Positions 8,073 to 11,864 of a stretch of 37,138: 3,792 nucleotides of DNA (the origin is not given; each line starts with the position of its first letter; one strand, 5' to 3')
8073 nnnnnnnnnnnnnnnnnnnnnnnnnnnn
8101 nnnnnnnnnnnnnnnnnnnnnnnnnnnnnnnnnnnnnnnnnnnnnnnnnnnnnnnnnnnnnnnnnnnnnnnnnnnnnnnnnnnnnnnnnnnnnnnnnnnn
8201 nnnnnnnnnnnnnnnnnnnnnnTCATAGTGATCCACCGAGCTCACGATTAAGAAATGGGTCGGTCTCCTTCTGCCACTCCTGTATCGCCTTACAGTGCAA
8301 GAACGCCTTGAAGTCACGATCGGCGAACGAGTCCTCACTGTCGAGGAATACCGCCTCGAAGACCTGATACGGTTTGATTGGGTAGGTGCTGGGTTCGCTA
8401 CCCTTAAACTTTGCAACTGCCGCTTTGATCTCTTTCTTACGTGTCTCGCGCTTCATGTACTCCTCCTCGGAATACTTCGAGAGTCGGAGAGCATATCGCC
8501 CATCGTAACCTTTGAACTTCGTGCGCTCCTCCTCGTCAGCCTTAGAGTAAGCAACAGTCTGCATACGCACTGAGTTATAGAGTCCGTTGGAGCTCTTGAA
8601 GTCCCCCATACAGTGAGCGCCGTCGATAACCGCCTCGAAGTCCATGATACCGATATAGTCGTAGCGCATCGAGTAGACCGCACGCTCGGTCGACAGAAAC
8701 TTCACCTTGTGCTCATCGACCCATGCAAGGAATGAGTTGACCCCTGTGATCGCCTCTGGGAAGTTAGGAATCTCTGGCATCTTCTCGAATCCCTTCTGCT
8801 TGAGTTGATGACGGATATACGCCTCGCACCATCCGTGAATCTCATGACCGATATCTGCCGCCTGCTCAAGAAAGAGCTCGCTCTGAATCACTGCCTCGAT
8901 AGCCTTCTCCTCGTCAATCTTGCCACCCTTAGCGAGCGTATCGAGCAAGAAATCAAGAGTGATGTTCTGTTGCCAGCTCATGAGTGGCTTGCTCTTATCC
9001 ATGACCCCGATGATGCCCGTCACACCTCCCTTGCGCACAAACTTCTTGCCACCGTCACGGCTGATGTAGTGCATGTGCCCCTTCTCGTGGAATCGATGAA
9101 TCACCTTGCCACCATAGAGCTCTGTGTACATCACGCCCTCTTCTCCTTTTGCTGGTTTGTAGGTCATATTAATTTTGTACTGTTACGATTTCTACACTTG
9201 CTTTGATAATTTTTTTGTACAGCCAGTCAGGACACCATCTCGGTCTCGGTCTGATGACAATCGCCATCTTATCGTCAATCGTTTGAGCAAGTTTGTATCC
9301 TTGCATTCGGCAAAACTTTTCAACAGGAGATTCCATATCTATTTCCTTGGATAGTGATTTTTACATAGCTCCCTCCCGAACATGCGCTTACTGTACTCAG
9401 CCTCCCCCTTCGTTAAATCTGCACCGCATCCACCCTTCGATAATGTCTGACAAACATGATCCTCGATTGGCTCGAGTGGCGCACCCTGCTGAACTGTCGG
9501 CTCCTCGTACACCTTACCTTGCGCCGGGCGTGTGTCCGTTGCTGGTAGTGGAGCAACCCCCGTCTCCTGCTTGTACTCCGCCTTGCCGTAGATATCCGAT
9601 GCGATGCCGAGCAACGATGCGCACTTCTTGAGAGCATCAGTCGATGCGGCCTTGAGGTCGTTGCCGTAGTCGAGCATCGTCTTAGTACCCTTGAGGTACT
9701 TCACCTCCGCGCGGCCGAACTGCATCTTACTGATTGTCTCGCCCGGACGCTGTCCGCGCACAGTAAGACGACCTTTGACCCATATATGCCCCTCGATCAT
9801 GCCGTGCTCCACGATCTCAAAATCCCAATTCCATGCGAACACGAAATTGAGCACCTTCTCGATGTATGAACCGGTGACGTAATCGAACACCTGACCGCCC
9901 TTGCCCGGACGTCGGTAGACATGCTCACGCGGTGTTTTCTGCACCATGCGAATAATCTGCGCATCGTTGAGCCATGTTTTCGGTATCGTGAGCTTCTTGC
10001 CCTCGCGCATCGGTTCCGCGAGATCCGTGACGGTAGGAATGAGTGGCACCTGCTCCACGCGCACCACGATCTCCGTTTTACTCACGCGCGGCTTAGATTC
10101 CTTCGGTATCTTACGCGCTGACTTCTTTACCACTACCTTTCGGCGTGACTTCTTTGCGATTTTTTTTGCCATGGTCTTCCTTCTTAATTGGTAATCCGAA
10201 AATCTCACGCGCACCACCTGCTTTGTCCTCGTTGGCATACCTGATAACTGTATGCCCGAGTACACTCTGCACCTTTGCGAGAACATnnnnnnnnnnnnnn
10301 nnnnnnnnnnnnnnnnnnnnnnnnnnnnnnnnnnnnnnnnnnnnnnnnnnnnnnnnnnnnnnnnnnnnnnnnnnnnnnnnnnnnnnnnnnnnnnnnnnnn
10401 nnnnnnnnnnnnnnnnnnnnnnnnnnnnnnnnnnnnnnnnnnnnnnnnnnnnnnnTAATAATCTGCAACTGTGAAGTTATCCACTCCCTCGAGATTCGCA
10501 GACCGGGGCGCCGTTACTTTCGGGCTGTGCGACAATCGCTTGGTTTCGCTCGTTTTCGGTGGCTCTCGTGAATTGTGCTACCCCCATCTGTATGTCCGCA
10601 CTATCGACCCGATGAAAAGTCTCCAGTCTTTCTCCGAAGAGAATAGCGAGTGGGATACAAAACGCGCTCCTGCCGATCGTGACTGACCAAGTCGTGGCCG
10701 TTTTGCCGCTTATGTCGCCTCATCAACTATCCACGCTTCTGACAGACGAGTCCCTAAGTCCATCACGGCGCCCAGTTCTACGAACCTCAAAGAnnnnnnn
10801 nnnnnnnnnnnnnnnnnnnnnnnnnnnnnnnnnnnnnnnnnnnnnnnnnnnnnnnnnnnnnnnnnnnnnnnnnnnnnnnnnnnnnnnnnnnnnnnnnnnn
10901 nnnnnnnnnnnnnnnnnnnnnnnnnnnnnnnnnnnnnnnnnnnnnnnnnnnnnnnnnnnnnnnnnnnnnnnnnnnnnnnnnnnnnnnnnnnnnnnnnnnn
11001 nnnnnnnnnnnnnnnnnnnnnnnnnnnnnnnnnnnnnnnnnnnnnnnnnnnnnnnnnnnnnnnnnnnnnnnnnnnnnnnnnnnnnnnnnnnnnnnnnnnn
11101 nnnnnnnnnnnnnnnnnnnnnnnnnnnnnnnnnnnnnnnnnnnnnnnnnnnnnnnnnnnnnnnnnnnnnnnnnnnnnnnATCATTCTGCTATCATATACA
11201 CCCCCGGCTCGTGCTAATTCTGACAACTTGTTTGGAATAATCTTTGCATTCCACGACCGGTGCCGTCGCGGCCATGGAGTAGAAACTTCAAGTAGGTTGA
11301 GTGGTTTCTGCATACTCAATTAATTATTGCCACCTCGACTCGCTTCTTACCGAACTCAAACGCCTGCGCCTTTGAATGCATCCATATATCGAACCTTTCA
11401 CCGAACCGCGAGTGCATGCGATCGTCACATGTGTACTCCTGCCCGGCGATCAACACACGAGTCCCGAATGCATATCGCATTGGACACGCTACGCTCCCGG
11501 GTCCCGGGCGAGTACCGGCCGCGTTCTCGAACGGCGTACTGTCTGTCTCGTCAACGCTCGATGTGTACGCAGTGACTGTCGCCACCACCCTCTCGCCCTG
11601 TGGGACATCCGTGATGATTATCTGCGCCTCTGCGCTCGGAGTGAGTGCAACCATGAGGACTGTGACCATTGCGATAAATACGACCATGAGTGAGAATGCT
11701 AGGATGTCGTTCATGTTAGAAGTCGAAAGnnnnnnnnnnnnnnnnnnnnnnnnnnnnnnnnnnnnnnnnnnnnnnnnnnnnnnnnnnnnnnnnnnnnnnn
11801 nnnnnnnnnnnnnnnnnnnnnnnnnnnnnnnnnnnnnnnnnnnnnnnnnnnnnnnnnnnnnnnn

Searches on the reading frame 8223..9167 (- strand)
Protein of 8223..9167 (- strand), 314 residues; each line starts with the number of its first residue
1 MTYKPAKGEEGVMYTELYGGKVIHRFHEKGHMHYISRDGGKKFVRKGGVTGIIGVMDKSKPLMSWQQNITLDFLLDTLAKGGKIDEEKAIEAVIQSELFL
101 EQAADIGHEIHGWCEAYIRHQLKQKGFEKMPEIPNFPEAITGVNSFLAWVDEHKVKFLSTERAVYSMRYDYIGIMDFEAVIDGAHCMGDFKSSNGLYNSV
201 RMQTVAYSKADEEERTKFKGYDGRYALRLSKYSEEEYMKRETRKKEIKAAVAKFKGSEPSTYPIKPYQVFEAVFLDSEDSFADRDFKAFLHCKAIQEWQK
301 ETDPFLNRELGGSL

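Call 33: search_protein_families(library=phrogs, proteins=[window:8223-9167:-], max_evalue=0.001)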
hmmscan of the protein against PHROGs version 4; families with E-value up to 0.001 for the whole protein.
window:8223-9167:- (314 aa): 2 families
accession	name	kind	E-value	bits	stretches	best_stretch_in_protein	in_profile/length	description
phrog_298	-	DNA, RNA and nucleotide metabolism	2.8e-21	77.2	1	29-244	53-217/293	exonuclease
phrog_466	-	DNA, RNA and nucleotide metabolism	2.6e-06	28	1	101-216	209-324/446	exonuclease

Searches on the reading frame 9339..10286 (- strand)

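Call 33: search_protein_families(library=phrogs, proteins=[window:9339-10286:-], max_evalue=0.001)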
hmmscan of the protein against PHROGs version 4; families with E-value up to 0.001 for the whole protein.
window:9339-10286:- (315 aa): 2 families
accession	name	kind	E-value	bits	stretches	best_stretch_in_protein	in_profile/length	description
phrog_37405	-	unknown function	4.9e-44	151.8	1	103-244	21-162/221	-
phrog_7838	-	DNA, RNA and nucleotide metabolism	3.8e-05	24.4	1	187-233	98-143/242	exonuclease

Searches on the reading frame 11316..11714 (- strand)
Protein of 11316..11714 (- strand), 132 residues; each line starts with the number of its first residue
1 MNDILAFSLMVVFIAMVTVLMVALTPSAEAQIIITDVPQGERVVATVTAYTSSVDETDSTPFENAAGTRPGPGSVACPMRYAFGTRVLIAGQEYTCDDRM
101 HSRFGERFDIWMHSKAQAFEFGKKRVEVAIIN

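Call 33: search_protein_families(library=phrogs, proteins=[window:11316-11714:-], max_evalue=0.001)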
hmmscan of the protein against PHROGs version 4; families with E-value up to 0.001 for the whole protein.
window:11316-11714:- (132 aa): 3 families
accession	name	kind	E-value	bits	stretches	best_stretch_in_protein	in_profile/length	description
phrog_6631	-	unknown function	5.7e-10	40.1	1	39-132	148-251/251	-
phrog_2307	-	other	2.4e-06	28.4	1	35-132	106-212/212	L-alanyl-D-glutamate peptidase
phrog_24247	-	unknown function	0.00097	20.3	0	80-127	40-91/116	-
